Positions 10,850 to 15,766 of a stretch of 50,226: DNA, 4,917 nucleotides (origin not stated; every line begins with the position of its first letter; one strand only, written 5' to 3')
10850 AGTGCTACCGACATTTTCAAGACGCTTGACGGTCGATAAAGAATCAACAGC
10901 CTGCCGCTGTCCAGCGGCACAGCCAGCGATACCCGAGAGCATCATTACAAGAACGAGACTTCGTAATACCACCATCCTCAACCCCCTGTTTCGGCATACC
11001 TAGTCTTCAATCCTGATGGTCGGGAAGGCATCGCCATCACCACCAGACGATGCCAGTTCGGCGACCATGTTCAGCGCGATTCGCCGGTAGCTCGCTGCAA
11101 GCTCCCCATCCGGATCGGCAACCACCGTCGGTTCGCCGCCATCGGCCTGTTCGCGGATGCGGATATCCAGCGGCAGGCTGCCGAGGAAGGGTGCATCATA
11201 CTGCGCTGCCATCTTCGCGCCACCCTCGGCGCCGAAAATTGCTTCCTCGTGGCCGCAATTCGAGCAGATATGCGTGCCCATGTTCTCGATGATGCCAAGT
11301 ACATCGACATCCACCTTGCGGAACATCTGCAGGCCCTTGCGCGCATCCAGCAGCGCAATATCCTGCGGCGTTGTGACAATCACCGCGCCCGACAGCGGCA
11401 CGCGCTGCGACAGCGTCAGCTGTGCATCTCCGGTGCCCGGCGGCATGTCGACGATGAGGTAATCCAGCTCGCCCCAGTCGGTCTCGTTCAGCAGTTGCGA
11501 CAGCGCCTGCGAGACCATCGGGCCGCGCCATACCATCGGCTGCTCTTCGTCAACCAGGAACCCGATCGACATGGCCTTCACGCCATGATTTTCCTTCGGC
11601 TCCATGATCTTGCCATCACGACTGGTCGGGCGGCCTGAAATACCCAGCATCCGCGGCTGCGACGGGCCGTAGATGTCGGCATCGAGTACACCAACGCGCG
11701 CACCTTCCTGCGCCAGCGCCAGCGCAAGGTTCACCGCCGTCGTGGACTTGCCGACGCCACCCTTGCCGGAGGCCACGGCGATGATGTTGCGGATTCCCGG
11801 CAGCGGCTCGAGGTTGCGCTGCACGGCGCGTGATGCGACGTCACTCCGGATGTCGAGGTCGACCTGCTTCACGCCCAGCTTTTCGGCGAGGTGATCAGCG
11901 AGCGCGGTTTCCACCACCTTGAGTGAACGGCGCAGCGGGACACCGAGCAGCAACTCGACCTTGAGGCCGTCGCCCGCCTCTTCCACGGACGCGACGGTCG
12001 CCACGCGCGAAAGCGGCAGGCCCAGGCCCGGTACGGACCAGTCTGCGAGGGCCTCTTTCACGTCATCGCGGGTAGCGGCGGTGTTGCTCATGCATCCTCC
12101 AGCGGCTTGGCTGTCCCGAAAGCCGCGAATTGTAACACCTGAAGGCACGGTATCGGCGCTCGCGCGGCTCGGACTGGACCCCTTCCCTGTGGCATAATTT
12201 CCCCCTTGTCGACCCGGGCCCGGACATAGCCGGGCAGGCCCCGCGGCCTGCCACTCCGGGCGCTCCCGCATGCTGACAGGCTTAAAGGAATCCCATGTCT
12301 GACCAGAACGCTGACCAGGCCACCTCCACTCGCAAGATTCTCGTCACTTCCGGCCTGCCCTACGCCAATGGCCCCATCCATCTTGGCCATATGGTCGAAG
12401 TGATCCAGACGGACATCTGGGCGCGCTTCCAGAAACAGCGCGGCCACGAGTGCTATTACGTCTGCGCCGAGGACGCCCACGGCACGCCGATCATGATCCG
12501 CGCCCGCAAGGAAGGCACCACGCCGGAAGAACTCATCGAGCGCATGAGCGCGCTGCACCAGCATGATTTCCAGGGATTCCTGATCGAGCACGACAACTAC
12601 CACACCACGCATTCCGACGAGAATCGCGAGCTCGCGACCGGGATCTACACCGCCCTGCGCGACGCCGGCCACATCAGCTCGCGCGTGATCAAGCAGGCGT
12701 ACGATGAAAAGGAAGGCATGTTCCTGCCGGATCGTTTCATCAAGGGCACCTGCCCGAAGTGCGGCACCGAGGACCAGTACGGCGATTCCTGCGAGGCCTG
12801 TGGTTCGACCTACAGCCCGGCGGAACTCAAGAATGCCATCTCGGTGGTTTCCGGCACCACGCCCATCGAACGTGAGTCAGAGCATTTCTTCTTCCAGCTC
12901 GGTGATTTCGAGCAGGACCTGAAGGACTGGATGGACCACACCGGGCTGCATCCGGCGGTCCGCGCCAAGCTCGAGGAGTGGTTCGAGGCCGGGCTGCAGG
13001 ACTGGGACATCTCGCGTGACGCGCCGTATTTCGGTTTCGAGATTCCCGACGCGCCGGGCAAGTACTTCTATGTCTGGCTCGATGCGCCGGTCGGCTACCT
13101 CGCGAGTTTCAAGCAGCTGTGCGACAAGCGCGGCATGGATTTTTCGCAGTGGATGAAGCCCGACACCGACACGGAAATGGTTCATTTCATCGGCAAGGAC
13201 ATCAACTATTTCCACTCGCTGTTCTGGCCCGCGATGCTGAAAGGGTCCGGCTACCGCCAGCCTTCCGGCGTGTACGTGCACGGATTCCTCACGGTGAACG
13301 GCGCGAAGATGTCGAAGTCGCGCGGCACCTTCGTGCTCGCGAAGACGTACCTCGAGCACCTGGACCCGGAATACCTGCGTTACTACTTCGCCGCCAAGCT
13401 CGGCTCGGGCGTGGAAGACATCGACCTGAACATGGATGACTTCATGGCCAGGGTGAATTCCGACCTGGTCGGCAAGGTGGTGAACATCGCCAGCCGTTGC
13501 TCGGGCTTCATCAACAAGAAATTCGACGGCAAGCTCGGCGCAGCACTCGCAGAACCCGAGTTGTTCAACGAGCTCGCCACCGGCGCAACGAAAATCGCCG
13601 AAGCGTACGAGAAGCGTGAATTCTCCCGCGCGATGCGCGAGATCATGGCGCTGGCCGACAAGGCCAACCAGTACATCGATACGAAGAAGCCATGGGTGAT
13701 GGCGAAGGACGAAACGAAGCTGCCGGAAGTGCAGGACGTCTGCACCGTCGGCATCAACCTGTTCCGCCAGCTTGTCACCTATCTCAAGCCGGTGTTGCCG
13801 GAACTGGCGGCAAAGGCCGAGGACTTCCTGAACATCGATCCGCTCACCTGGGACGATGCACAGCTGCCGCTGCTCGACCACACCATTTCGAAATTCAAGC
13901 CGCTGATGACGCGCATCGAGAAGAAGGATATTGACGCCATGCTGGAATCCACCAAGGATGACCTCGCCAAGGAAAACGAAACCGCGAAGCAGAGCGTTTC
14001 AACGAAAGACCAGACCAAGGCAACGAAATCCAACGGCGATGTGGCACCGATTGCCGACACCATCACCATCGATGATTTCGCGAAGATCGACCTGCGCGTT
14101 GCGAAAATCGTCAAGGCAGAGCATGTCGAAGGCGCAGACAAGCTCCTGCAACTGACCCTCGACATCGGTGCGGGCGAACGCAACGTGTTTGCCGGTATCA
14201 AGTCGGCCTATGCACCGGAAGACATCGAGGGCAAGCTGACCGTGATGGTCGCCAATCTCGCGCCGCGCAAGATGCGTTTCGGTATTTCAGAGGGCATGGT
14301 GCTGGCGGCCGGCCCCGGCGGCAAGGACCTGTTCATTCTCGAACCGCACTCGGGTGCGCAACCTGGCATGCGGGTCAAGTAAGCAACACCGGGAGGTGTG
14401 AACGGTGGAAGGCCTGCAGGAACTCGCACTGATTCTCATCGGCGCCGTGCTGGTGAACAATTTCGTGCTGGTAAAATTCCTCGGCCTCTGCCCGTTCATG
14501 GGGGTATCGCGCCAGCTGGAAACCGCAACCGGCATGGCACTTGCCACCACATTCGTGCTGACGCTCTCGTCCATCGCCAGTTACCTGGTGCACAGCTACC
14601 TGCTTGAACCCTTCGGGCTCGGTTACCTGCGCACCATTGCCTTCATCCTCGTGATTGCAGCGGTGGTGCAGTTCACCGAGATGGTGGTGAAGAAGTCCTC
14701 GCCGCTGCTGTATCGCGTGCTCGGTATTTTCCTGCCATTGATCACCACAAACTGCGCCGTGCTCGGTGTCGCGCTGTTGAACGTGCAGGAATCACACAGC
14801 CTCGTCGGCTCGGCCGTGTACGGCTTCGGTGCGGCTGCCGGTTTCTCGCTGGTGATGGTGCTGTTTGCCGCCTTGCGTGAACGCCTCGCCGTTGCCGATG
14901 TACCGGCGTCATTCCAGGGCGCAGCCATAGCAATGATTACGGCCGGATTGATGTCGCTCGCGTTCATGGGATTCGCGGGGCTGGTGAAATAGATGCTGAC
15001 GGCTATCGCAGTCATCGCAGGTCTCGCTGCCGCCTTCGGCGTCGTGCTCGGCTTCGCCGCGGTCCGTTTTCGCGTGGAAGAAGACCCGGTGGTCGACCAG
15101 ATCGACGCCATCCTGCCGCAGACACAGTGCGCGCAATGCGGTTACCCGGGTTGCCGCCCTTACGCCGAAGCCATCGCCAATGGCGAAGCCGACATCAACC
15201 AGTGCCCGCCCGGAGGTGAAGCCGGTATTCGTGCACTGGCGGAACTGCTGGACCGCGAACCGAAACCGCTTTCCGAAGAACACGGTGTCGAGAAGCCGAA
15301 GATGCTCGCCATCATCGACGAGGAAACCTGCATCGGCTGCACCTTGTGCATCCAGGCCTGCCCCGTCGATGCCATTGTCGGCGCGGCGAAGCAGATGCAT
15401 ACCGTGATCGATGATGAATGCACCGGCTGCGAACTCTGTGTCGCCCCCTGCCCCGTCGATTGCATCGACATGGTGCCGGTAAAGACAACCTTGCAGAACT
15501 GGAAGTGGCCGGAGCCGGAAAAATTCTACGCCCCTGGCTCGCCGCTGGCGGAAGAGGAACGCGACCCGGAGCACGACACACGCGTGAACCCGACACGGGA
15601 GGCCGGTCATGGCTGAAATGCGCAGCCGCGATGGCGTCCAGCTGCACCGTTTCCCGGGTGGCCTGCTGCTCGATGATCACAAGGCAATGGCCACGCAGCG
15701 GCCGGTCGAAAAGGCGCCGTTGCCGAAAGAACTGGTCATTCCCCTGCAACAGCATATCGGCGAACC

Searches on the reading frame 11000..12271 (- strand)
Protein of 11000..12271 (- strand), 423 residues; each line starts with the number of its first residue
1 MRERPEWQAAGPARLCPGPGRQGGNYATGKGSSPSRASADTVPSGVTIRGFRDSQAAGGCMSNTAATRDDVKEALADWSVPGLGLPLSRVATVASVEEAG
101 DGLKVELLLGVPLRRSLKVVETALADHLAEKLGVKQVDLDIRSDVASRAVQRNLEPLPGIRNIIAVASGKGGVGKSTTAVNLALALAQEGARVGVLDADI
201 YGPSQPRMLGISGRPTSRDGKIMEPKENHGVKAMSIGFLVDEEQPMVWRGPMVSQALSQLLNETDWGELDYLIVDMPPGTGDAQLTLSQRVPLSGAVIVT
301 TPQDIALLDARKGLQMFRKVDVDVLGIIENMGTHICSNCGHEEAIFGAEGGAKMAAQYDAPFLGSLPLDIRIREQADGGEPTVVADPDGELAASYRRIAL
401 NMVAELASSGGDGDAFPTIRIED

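Call 76: search_protein_families(library=pfam, proteins=[window:11000-12271:-], max_evalue=0.0001)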
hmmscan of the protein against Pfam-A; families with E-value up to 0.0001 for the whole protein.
window:11000-12271:- (423 aa): 6 families
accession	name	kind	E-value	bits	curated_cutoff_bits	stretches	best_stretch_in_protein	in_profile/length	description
PF10609.15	ParA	-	1.2e-103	346.2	27.1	1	160-401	2-244/246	NUBPL iron-transfer P-loop NTPase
PF01656.29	CbiA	-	7.2e-14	52.3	25.4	1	164-332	1-83/125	CobQ/CobB/MinD/ParA nucleotide binding domain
PF13614.12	AAA_31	-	1.1e-11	45.4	27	1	162-200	2-40/177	AAA domain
PF09140.17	MipZ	-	3.5e-10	40.1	20.7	1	163-309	2-135/262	ATPase MipZ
PF02374.21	ArsA_ATPase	-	4.9e-06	26.4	24.3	0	166-199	5-38/305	Anion-transporting ATPase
PF00142.24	Fer4_NifH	-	5.8e-06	26.4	25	0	168-199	6-37/271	4Fe-4S iron sulfur cluster binding proteins, NifH/frxC family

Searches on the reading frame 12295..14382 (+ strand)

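Call 76: search_protein_families(library=pfam, proteins=[window:12295-14382:+], max_evalue=0.0001)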
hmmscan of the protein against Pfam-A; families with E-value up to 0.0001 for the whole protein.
window:12295-14382:+ (695 aa): 7 families
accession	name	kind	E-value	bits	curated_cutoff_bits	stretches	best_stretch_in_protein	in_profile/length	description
PF09334.17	tRNA-synt_1g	-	6e-153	509.7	20.1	1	15-402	1-390/391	tRNA synthetases class I (M)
PF01588.26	tRNA_bind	-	1.1e-25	90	27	1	600-692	1-95/96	Putative tRNA binding domain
PF00133.28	tRNA-synt_1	-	5.4e-14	52.2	22.7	1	10-82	20-93/414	tRNA synthetases class I (I, L, M and V)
PF01406.26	tRNA-synt_1e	-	1.4e-11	44.7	27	1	296-367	210-282/301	tRNA synthetases class I (C) catalytic domain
PF01921.24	tRNA-synt_1f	-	3.8e-10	39.7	27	0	318-369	262-313/360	tRNA synthetases class I (K)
PF19303.5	Anticodon_3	-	1.1e-08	35.6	23.5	1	419-524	10-113/152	Anticodon binding domain of methionyl tRNA ligase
PF08264.19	Anticodon_1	-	1.4e-06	28.7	25.1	1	423-505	4-83/148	Anticodon-binding domain of tRNA ligase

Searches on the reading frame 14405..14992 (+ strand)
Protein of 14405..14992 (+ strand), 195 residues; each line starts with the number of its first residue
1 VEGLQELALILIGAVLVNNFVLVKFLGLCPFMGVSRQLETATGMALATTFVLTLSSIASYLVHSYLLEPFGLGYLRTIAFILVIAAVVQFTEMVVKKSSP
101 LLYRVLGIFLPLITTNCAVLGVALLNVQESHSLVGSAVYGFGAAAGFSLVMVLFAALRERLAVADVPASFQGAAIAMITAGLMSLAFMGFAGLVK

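Call 76: search_protein_families(library=pfam, proteins=[window:14405-14992:+], max_evalue=0.0001)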
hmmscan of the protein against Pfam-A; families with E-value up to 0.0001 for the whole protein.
window:14405-14992:+ (195 aa): 1 family
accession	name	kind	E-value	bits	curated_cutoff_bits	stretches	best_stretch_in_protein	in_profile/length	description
PF02508.19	Rnf-Nqr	-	3.4e-60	203.5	23.8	1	9-193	3-173/174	Rnf-Nqr subunit, membrane protein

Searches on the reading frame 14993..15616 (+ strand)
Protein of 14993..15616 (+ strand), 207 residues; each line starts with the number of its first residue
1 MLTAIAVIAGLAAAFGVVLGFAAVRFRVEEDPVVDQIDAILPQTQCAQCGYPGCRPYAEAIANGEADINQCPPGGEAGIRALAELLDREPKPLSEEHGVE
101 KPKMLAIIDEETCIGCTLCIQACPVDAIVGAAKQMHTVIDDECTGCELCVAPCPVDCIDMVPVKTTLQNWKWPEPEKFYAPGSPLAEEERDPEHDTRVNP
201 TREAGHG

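Call 76: search_protein_families(library=pfam, proteins=[window:14993-15616:+], max_evalue=0.0001)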
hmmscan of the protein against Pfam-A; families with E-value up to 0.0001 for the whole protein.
window:14993-15616:+ (207 aa): 10 families
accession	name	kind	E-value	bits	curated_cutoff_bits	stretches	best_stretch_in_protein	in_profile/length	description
PF14697.11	Fer4_21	-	1e-20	74.1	35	1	106-160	1-59/59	4Fe-4S dicluster domain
PF04060.18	FeS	-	1.2e-16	60.6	23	1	41-73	1-33/33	Putative Fe-S cluster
PF00037.32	Fer4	-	3.3e-11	42.9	21.1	1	107-128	2-23/24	4Fe-4S binding domain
PF13237.11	Fer4_10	-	2.1e-09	37.6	25.5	1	107-154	3-53/53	4Fe-4S dicluster domain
PF12838.12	Fer4_7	-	2e-08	35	27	0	143-163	2-22/52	4Fe-4S dicluster domain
PF12797.12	Fer4_2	-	1.1e-07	31.7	24.5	1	107-125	4-22/22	4Fe-4S binding domain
PF13187.11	Fer4_9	-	3.9e-07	30.4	27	1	113-158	2-52/52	4Fe-4S dicluster domain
PF25160.1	LdpA_Fe-S-bd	-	5.5e-07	29.7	27.6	1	119-162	9-47/49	LdpA Fe-S cluster-binding domain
PF13484.11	Fer4_16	-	4.7e-06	27.7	30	0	112-133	1-22/66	4Fe-4S double cluster binding domain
PF12837.12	Fer4_6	-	1.6e-05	25.1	25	1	108-128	4-24/24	4Fe-4S binding domain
